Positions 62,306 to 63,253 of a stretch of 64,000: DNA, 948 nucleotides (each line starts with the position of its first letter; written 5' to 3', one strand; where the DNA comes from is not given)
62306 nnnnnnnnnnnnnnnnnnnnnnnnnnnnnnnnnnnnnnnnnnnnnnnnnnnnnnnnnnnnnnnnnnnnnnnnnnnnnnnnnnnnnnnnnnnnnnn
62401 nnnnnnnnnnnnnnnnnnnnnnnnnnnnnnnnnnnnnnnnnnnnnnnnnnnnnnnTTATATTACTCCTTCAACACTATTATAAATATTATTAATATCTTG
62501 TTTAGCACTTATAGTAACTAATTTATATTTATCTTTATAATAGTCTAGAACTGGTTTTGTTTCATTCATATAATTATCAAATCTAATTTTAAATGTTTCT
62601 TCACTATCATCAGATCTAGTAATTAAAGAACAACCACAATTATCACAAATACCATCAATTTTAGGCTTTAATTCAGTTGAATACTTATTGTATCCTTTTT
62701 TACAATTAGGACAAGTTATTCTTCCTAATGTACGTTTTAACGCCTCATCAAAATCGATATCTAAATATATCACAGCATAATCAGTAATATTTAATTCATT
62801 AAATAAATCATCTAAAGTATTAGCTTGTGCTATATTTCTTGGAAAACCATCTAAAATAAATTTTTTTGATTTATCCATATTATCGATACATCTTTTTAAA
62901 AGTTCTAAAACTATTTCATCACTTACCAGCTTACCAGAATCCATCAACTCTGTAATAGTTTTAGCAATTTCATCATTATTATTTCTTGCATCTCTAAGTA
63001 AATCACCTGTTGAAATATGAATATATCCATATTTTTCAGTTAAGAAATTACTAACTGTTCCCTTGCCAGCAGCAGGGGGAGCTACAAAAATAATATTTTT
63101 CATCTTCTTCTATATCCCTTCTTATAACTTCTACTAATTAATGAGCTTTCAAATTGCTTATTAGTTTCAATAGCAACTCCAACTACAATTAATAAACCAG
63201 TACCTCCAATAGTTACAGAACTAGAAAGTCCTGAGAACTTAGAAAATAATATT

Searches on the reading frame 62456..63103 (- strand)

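Call 14: search_protein_families(library=pfam, proteins=[window:62456-63103:-], max_evalue=0.01)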
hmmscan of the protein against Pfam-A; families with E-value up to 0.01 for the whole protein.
window:62456-63103:- (215 aa): 5 families
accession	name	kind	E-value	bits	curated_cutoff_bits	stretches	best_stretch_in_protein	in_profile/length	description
PF00406.28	ADK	-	1.3e-45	155.7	26.8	1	7-192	2-149/151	Adenylate kinase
PF13207.12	AAA_17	-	8.3e-24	84.8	27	1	8-128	2-122/136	AAA domain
PF05191.20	ADK_lid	-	3e-11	43.5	26.6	1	128-165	1-36/36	Adenylate kinase, active site lid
PF13238.12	AAA_18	-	2.1e-06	28.7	29.4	1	4-136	1-119/128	AAA domain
PF13671.12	AAA_33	-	8.6e-05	23.3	27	1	4-125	2-115/143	AAA domain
